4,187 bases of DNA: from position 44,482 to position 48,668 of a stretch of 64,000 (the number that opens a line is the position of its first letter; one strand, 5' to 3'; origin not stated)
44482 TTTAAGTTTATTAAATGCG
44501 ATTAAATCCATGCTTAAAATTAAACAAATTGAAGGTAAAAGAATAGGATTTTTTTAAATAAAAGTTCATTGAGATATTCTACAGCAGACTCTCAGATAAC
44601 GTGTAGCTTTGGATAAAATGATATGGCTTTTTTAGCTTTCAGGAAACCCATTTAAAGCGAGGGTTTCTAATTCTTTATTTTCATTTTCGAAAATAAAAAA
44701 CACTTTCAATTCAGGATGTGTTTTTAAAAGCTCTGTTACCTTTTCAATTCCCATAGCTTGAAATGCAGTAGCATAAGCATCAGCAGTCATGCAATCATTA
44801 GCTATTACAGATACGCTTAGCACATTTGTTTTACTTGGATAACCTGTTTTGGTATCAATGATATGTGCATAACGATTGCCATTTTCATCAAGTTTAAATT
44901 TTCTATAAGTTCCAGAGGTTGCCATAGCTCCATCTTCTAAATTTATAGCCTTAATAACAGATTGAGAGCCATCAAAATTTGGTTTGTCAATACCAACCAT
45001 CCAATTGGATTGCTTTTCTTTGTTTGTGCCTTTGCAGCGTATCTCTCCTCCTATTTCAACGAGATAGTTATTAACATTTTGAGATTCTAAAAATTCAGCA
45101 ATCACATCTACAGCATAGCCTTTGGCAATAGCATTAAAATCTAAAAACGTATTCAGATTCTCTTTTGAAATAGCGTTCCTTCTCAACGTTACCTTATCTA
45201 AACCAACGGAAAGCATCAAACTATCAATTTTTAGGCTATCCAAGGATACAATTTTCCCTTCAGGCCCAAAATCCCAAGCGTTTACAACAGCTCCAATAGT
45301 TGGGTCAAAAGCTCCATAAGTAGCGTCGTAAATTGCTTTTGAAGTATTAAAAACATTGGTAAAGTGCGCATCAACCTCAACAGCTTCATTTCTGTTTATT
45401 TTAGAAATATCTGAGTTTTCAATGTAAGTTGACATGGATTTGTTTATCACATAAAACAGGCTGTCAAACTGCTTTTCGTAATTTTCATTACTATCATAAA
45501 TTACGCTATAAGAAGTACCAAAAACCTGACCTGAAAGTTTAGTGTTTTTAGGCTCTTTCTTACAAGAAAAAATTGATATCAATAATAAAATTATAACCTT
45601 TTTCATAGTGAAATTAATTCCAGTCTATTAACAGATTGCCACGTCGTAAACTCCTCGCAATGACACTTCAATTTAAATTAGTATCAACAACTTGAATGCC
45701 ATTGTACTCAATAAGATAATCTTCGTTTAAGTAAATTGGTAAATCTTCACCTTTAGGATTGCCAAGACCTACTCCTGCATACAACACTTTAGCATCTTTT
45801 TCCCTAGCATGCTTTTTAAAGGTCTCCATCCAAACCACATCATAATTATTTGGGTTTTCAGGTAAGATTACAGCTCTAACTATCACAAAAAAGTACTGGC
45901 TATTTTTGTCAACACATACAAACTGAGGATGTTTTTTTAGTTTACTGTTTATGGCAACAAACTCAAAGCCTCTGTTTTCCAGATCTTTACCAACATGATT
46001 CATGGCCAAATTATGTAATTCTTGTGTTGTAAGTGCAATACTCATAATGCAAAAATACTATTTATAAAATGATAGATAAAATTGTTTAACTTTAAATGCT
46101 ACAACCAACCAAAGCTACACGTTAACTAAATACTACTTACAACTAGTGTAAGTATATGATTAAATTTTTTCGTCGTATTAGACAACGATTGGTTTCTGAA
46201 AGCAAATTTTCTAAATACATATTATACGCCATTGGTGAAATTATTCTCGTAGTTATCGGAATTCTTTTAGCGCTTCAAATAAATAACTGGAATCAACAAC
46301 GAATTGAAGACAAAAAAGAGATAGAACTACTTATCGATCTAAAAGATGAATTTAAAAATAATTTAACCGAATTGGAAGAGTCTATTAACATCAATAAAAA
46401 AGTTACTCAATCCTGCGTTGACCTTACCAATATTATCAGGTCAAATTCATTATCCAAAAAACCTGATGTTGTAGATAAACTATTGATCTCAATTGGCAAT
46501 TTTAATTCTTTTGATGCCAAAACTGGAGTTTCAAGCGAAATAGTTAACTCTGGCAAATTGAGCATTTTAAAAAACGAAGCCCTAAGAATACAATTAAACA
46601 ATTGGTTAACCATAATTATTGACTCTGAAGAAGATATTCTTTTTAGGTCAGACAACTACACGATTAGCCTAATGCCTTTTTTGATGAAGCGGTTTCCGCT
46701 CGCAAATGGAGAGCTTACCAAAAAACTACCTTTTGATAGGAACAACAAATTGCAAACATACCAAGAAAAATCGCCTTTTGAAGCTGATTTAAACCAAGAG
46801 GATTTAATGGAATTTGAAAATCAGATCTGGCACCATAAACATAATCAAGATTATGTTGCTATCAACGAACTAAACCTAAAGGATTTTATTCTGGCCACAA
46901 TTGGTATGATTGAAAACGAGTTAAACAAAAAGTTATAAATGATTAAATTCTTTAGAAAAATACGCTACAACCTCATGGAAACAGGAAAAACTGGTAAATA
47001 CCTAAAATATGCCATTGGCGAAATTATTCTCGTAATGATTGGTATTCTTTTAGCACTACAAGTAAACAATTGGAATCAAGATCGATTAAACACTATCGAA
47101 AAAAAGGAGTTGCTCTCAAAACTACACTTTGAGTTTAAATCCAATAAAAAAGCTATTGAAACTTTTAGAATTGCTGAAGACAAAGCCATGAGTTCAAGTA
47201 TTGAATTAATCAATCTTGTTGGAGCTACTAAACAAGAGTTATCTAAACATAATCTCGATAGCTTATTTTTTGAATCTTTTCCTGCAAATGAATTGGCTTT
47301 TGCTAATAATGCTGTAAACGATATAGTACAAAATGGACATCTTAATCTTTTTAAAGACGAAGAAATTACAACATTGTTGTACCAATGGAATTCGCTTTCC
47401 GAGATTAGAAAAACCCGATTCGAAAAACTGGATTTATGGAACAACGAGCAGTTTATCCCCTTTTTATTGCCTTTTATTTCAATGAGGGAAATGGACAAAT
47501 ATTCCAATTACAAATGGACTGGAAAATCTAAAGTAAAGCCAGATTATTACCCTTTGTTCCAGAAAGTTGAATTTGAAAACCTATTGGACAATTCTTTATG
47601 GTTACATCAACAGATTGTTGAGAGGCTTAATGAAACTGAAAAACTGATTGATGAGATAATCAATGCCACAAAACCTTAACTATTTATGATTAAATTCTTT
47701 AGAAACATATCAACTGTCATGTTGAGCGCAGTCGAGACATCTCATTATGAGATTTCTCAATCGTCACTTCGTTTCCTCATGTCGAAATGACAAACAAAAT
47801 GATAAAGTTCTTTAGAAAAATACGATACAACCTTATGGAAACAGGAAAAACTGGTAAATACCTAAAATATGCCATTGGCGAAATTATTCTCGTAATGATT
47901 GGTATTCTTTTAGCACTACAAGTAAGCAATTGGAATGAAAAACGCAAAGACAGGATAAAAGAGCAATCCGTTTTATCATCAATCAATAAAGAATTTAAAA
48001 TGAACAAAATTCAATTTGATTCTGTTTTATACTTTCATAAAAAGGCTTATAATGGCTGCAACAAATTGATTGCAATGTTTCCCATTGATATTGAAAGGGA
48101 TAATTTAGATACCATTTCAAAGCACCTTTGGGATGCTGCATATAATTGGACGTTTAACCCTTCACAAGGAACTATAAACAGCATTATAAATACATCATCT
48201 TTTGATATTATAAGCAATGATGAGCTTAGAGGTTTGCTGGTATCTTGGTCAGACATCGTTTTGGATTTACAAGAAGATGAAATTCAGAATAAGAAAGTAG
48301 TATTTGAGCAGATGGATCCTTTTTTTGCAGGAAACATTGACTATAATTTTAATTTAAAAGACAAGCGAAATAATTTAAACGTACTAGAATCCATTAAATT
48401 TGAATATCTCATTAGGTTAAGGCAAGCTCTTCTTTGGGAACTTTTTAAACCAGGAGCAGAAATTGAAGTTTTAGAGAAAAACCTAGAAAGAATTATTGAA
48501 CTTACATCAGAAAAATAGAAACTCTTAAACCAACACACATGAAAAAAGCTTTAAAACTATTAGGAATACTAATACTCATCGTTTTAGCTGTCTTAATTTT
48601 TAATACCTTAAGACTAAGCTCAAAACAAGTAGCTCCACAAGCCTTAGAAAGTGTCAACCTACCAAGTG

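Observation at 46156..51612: Second locus of the same family (5 copies, 3 stubs) separates apbE from the nqr operon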

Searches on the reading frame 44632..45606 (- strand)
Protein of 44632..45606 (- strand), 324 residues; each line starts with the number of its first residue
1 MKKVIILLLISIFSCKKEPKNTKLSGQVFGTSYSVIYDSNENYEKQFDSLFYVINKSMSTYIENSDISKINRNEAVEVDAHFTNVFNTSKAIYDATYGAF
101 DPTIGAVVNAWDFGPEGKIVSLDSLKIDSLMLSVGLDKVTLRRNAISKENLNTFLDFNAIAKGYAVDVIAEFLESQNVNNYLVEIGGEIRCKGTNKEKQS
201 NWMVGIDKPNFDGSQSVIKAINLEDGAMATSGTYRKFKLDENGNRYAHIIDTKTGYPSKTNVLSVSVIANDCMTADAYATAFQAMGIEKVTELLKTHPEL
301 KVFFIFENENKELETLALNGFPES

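Call 3: search_protein_families(library=pfam, proteins=[window:44632-45606:-], max_evalue=0.01)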
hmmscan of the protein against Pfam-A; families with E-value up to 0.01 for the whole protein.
window:44632-45606:- (324 aa): 1 family
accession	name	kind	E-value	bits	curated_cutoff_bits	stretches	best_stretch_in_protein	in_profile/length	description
PF02424.20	ApbE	-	4.8e-83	279.2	25.6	1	29-304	1-266/266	ApbE family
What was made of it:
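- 44632..45606 (-): apbE (FAD:protein FMN transferase). Pfam ApbE 279 bits (call 3).
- Checked: apbE 44632-45606 (ApbE 279 bits; call 3).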

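Call 11: find_encoding_contigs(protein=window:44632-45606:-, flank=10000, max_places=10)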
Protein window:44632-45606:- (324 aa): 4 contigs read that carry it; 4 places shown.
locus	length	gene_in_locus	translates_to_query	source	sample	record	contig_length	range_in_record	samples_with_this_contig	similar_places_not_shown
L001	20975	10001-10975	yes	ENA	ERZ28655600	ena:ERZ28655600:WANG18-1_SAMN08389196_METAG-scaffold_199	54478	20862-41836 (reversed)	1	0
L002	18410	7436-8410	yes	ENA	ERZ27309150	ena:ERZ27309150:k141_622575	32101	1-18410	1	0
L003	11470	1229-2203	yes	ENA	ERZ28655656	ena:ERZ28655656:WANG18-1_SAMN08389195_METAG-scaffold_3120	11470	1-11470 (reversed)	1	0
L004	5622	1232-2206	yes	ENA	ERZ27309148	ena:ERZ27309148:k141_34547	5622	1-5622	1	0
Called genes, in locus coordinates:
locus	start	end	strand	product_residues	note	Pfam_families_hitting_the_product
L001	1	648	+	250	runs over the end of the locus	PF04205:FMN_bind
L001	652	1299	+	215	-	PF02508:Rnf-Nqr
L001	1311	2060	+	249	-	PF02508:Rnf-Nqr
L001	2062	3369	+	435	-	PF00111:Fer2, PF00970:FAD_binding_6 (faint), PF00175:NAD_binding_1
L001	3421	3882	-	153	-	-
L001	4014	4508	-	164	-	PF19578:DUF6090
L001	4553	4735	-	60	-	PF19578:DUF6090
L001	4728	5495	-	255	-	PF19578:DUF6090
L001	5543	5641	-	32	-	-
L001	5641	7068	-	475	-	PF04389:Peptidase_M28 (weak), PF01546:Peptidase_M20, PF07687:M20_dimer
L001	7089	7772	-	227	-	PF19578:DUF6090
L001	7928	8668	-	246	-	-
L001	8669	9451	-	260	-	PF19578:DUF6090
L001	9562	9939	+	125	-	-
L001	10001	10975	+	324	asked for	PF02424:ApbE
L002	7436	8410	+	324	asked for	PF02424:ApbE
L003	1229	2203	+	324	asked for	PF02424:ApbE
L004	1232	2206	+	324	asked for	PF02424:ApbE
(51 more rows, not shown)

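Call 29: search_protein_families(library=ncbifam, proteins=[window:44632-45606:-], max_evalue=0.01)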
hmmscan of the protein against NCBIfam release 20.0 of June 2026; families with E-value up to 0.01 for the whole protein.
window:44632-45606:- (324 aa): 1 family
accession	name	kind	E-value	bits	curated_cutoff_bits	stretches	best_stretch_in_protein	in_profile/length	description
NF007774.0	PRK10461.1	equivalog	3.1e-49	167.7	498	1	17-310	30-332/351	FAD:protein FMN transferase ApbE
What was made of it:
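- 44632..45606 (-): NCBIfam ApbE match below the equivalog cut-off (call 29).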

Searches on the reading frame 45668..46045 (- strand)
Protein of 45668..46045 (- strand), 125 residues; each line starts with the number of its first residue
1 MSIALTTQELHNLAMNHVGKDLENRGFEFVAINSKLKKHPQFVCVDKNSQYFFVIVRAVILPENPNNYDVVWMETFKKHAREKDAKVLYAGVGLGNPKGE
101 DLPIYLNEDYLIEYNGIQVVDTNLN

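Call 3: search_protein_families(library=pfam, proteins=[window:45668-46045:-], max_evalue=0.01)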
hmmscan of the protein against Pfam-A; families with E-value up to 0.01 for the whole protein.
window:45668-46045:- (125 aa): 0 families

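Call 29: search_protein_families(library=ncbifam, proteins=[window:45668-46045:-], max_evalue=0.01)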
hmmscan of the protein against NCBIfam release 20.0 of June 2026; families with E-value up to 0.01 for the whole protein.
window:45668-46045:- (125 aa): 0 families

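Call 48: search_protein_families(library=padloc, proteins=[window:45668-46045:-], max_evalue=0.01)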
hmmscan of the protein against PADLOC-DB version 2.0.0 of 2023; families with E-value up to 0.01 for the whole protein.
window:45668-46045:- (125 aa): 0 families

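Call 49: search_protein_families(library=phrogs, proteins=[window:45668-46045:-], max_evalue=0.01)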
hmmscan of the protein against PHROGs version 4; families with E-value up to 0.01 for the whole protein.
window:45668-46045:- (125 aa): 0 families

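Call 51: search_solved_structures(query=window:45668-46045:-, max_evalue=1)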
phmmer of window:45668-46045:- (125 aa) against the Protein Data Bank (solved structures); distinct sequences matched with E-value up to 1: 2.
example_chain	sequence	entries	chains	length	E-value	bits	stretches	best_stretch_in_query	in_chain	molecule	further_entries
9vus_A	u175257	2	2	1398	0.018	18.4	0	66-121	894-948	Soluble cytochrome b562,2-oxoglutarate receptor 1,Soluble cytochrome b562,2-oxoglutarate r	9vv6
8jbg_B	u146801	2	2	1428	0.02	18.3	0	66-121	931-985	Neuromedin-K receptor (NK3R-pFastbac1) | NK3R-pFastbac1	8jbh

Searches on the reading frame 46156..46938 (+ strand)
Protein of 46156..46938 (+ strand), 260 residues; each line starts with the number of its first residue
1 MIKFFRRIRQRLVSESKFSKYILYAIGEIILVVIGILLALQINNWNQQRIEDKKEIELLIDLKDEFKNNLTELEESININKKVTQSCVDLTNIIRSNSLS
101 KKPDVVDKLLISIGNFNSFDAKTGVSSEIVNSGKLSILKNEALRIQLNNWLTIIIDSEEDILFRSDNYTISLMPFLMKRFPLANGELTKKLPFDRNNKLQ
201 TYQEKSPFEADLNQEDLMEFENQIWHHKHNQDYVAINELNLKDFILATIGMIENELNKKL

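Call 3: search_protein_families(library=pfam, proteins=[window:46156-46938:+], max_evalue=0.01)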
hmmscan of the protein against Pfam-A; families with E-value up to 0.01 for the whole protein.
window:46156-46938:+ (260 aa): 2 families
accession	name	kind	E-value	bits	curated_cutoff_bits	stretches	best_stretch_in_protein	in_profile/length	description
PF19578.4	DUF6090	-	4.5e-12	46.6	23.5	1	28-149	1-121/182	Family of unknown function (DUF6090)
PF18090.7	SoPB_HTH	-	0.0099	16.4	27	0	61-93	13-45/75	Centromere-binding protein HTH domain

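Call 48: search_protein_families(library=padloc, proteins=[window:46156-46938:+], max_evalue=0.01)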
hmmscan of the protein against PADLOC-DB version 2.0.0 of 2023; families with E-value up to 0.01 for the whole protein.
window:46156-46938:+ (260 aa): 0 families

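Call 49: search_protein_families(library=phrogs, proteins=[window:46156-46938:+], max_evalue=0.01)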
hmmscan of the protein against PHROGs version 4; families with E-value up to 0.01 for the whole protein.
window:46156-46938:+ (260 aa): 1 family
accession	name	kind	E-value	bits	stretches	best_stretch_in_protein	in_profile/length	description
phrog_9105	-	unknown function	0.0034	18.2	1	52-106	108-158/190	-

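Call 69: search_protein_representatives(alignment_id=A4)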
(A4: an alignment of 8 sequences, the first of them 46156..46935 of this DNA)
Query: 8 sequences, 262 profile positions. Proteins with E-value up to 0.001 (for the whole library): 19001; up to 1e-10: 11915; up to 1e-30: 2975. The best 150 are listed.
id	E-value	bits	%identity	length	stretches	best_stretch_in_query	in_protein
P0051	1.1e-75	271.5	-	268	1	1-261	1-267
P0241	3.3e-74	266.7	-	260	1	1-261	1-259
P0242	3.1e-66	240.6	-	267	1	1-260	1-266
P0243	1.7e-65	238.2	-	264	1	1-260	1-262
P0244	3.1e-61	224.2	-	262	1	1-260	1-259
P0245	3.6e-61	224.0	-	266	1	1-259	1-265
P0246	8.8e-61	222.7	-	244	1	1-232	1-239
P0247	1.3e-60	222.1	-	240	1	1-220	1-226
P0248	1.4e-60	222.0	-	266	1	1-260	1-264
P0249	7.9e-59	216.3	-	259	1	1-259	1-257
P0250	1.0e-58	215.9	-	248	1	1-253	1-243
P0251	1.5e-58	215.4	-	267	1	1-260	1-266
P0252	1.9e-58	215.1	-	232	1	1-204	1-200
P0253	4.5e-58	213.8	-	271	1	1-251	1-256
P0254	7.1e-58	213.2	-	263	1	1-260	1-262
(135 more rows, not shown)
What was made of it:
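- The family is large: 19,001 clusters at 50% identity with E <= 0.001 (call 69).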

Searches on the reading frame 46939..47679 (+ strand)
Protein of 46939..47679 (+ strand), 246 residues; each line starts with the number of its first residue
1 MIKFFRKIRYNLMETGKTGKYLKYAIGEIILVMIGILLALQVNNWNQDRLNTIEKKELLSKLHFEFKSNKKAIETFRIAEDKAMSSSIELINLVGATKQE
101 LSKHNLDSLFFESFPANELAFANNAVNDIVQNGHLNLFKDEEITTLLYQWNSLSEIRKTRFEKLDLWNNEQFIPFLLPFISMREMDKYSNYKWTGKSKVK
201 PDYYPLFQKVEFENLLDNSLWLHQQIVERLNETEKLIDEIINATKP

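Call 3: search_protein_families(library=pfam, proteins=[window:46939-47679:+], max_evalue=0.01)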
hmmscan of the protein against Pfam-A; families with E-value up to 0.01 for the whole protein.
window:46939-47679:+ (246 aa): 1 family
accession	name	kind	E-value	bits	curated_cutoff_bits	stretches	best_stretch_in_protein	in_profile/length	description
PF19578.4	DUF6090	-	0.00031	21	23.5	1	28-75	1-48/182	Family of unknown function (DUF6090)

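Call 48: search_protein_families(library=padloc, proteins=[window:46939-47679:+], max_evalue=0.01)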
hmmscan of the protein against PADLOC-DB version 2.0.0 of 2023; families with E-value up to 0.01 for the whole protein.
window:46939-47679:+ (246 aa): 0 families

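Call 49: search_protein_families(library=phrogs, proteins=[window:46939-47679:+], max_evalue=0.01)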
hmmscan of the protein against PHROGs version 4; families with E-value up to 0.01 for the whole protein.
window:46939-47679:+ (246 aa): 0 families

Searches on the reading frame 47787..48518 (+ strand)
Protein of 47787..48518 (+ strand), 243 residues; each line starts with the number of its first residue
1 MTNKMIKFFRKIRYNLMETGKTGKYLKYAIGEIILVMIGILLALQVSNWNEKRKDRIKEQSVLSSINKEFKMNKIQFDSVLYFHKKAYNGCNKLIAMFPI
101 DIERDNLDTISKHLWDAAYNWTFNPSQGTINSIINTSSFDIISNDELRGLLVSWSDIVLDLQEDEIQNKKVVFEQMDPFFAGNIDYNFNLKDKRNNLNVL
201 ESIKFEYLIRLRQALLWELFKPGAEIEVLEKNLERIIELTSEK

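Call 3: search_protein_families(library=pfam, proteins=[window:47787-48518:+], max_evalue=0.01)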
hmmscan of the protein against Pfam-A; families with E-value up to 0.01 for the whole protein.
window:47787-48518:+ (243 aa): 1 family
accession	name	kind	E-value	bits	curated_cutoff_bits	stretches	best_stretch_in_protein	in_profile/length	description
PF19578.4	DUF6090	-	8.6e-08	32.7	23.5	1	32-137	1-105/182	Family of unknown function (DUF6090)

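Call 48: search_protein_families(library=padloc, proteins=[window:47799-48518:+], max_evalue=0.01)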
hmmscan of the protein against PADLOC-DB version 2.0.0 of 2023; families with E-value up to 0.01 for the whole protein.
window:47799-48518:+ (239 aa): 0 families

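Call 49: search_protein_families(library=phrogs, proteins=[window:47799-48518:+], max_evalue=0.01)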
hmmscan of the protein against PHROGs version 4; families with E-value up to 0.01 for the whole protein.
window:47799-48518:+ (239 aa): 0 families
